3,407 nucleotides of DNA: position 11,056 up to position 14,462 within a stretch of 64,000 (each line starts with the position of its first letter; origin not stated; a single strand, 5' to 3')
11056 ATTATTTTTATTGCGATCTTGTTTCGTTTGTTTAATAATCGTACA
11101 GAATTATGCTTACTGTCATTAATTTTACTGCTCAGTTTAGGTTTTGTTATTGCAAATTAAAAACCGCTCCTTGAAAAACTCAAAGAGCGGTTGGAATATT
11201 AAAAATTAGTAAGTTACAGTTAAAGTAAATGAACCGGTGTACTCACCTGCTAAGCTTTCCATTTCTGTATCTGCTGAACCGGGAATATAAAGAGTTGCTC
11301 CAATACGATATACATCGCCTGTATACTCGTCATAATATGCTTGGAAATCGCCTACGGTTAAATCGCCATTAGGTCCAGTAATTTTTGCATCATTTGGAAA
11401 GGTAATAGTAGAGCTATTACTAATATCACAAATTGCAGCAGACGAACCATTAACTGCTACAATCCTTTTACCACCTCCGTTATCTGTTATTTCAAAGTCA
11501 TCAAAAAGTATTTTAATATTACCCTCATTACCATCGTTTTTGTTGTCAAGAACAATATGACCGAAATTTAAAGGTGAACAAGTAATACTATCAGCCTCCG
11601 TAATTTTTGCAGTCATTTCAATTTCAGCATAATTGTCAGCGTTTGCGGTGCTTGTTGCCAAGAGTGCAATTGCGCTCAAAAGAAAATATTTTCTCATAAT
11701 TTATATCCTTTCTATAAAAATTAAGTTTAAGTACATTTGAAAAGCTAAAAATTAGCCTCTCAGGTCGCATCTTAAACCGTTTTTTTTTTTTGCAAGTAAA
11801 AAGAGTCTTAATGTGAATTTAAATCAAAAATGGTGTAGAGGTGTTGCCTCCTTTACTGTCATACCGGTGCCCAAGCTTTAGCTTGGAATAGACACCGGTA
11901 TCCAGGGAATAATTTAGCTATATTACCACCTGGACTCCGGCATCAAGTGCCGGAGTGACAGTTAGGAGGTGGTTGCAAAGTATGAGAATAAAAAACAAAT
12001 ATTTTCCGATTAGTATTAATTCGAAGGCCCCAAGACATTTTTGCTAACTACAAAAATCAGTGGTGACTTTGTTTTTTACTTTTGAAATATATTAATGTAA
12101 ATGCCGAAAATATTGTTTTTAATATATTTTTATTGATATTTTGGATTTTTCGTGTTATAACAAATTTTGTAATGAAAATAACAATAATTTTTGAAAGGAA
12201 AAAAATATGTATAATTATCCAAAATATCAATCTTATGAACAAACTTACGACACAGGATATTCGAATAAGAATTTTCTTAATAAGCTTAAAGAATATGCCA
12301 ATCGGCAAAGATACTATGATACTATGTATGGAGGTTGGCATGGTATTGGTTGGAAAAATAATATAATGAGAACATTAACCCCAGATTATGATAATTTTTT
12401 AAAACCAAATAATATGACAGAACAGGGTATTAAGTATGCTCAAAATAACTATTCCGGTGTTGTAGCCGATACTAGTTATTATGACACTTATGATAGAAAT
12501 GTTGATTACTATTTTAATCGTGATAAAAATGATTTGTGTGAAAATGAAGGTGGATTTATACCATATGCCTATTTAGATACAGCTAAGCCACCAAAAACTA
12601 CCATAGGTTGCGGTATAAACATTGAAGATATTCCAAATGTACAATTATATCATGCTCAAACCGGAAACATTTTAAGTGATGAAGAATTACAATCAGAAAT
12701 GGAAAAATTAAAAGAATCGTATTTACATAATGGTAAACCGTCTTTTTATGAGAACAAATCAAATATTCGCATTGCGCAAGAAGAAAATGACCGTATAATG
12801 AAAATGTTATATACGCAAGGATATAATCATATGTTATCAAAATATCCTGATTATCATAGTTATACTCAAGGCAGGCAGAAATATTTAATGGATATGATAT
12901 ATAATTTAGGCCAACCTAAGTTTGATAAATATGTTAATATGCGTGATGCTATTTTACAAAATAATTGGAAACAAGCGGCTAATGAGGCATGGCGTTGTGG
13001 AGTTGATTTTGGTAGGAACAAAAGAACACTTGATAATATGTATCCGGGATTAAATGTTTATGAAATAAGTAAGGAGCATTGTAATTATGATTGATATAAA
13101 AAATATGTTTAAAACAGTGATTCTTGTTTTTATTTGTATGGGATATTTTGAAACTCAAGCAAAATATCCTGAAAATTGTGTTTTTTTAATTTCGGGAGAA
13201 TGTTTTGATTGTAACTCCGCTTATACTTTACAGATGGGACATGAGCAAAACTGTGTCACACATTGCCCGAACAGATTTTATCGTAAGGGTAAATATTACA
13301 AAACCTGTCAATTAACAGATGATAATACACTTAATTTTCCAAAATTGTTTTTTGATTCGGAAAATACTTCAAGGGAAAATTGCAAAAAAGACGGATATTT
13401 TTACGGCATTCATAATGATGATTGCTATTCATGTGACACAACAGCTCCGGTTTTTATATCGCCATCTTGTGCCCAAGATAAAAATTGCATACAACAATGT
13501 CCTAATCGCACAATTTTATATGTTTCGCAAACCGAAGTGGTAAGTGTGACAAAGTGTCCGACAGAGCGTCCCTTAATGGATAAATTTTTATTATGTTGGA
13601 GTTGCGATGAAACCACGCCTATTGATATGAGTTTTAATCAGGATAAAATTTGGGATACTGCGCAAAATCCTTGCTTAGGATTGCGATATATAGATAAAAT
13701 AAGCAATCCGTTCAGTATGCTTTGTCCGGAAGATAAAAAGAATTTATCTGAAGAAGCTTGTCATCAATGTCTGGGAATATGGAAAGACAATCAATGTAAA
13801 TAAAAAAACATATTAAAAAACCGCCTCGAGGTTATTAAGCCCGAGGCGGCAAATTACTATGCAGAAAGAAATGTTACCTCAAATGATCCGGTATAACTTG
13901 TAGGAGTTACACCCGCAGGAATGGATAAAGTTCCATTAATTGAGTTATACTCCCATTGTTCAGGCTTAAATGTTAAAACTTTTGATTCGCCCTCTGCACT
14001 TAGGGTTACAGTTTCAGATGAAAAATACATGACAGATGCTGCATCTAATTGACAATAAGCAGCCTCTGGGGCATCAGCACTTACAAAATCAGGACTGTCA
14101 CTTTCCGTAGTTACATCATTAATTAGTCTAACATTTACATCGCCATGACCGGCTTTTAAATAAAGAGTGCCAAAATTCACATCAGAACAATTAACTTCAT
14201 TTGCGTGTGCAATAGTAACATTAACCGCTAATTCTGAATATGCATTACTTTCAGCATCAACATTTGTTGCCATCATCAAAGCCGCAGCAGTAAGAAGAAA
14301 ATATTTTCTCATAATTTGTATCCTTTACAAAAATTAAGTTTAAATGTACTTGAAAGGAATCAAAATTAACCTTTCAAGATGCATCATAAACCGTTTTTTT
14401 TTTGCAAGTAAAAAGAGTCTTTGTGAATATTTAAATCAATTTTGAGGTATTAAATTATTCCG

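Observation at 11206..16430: Dispersed multigene family of small secreted two-Cys proteins sharing one promoter/5'UTR/signal-peptide cassette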

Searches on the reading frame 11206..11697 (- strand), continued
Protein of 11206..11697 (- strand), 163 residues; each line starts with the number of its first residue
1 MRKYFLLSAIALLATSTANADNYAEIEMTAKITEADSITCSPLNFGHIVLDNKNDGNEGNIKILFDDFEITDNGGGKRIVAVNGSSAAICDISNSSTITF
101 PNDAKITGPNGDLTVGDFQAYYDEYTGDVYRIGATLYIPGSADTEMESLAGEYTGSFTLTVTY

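Call 93: find_encoding_contigs(protein=P0115, flank=1500, max_places=10)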
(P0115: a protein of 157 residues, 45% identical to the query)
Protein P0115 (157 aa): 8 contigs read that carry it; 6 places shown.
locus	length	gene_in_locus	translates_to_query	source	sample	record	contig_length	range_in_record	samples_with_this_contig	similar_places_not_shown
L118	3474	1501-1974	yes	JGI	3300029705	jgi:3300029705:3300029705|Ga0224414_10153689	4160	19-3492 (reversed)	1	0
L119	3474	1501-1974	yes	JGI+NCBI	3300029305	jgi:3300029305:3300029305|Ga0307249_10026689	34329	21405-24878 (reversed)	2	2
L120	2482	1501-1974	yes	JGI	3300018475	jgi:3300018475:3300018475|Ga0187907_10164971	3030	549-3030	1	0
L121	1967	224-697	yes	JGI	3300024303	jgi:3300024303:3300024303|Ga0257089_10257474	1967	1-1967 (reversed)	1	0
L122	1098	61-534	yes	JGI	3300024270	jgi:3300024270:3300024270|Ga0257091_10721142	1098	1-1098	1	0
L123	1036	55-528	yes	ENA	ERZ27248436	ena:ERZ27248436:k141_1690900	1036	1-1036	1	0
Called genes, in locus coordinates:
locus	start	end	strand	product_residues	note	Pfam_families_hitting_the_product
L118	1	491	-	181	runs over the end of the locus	-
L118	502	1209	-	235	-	PF01464:SLT (faint)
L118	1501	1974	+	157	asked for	-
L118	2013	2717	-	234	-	PF02674:Colicin_V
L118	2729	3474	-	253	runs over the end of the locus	?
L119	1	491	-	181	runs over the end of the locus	-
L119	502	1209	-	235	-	PF01464:SLT (faint)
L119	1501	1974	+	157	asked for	-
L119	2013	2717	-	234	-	PF02674:Colicin_V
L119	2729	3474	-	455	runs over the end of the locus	PF18073:Zn_ribbon_LapB, PF03796:DnaB_C (faint), PF06745:ATPase, PF13481:AAA_25, PF00004:AAA (weak), PF13541:ChlI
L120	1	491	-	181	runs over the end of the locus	-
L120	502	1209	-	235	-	PF01464:SLT (faint)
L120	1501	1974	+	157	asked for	-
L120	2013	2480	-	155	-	PF02674:Colicin_V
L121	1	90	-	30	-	?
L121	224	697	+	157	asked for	-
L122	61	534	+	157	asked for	-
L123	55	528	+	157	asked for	-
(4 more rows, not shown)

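Call 94: find_encoding_contigs(protein=P0103, flank=1500, max_places=10)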
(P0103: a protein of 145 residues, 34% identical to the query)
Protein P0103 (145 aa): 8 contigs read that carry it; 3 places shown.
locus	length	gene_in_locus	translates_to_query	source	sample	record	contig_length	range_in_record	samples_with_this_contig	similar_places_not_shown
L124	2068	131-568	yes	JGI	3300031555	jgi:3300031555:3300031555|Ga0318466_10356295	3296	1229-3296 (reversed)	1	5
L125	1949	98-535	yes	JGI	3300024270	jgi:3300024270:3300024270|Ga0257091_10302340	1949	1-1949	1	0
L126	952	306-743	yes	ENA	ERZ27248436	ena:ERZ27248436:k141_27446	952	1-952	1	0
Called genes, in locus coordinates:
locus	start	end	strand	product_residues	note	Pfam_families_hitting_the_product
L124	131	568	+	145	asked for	-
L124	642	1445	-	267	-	PF00085:Thioredoxin (faint), PF13462:Thioredoxin_4, PF13098:Thioredoxin_2 (weak), PF01323:DSBA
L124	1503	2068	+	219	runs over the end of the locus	PF01865:PhoU_div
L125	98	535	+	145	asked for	-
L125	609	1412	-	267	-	PF00085:Thioredoxin (faint), PF13462:Thioredoxin_4, PF13098:Thioredoxin_2 (weak), PF01323:DSBA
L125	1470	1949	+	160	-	?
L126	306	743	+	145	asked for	-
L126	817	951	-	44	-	?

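Call 95: find_encoding_contigs(protein=P0104, flank=1500, max_places=10)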
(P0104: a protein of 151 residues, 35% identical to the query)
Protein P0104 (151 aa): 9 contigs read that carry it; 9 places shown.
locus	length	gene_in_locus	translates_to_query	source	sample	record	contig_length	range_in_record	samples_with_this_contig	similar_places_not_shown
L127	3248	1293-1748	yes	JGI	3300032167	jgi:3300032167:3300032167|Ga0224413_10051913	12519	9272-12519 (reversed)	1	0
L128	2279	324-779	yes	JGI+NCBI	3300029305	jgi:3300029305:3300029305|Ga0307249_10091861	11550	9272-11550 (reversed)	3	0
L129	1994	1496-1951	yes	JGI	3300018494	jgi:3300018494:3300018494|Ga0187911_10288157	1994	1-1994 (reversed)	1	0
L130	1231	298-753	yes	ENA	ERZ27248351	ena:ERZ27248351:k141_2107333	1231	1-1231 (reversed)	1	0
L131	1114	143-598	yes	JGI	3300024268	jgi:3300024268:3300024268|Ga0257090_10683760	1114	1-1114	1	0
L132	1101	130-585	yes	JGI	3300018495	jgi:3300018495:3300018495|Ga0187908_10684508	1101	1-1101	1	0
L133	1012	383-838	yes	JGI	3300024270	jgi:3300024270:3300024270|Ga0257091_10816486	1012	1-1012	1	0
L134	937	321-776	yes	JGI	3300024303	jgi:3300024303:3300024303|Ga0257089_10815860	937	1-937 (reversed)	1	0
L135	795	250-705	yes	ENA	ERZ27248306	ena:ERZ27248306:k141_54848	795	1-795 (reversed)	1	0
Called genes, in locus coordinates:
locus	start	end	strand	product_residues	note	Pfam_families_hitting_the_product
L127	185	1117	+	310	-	PF01548:DEDD_Tnp_IS110, PF02371:Transposase_20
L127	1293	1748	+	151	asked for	-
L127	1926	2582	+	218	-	PF01726:LexA_DNA_bind, PF00717:Peptidase_S24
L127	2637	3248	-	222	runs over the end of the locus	-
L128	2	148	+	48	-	?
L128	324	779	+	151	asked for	-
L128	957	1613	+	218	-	PF01726:LexA_DNA_bind, PF00717:Peptidase_S24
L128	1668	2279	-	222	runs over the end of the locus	-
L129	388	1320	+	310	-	PF01548:DEDD_Tnp_IS110, PF02371:Transposase_20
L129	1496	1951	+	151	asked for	-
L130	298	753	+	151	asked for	-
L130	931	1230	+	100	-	?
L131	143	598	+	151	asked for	-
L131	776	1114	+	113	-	?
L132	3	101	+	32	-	?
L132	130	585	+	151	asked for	-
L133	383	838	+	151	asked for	-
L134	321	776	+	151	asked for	-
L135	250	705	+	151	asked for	-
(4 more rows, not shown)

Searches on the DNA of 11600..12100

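Call 87: search_rna_families(source=window, start=11600, end=12100, threshold=evalue, max_evalue=1)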
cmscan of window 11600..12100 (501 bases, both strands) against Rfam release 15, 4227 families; matches with E-value up to 1: 1.
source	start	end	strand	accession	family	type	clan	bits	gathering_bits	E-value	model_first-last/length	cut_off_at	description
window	11892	11941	-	RF03526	mir-7177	Gene; miRNA;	-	18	86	0.48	1-71/71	no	mir-7177 microRNA precursor family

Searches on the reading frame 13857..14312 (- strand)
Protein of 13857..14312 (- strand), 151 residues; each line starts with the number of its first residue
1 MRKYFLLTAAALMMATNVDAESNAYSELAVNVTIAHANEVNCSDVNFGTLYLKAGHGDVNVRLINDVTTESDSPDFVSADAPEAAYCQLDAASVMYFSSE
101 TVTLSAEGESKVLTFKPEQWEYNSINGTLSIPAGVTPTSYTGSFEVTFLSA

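Call 8: search_protein_families(library=pfam, proteins=[window:13857-14312:-], max_evalue=10)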
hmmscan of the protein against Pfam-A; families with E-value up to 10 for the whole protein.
window:13857-14312:- (151 aa): 2 families
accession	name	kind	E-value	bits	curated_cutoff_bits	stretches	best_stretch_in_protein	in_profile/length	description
PF14352.11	DUF4402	-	0.0012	19.9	25.2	1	122-148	101-127/129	Domain of unknown function (DUF4402)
PF12590.13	Acyl-thio_N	-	0.13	13.3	22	1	68-119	73-124/130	Acyl-ATP thioesterase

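Call 9: search_protein_families(library=ncbifam, proteins=[window:13857-14312:-], max_evalue=10)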
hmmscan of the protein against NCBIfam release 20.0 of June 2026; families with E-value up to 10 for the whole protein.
window:13857-14312:- (151 aa): 0 families
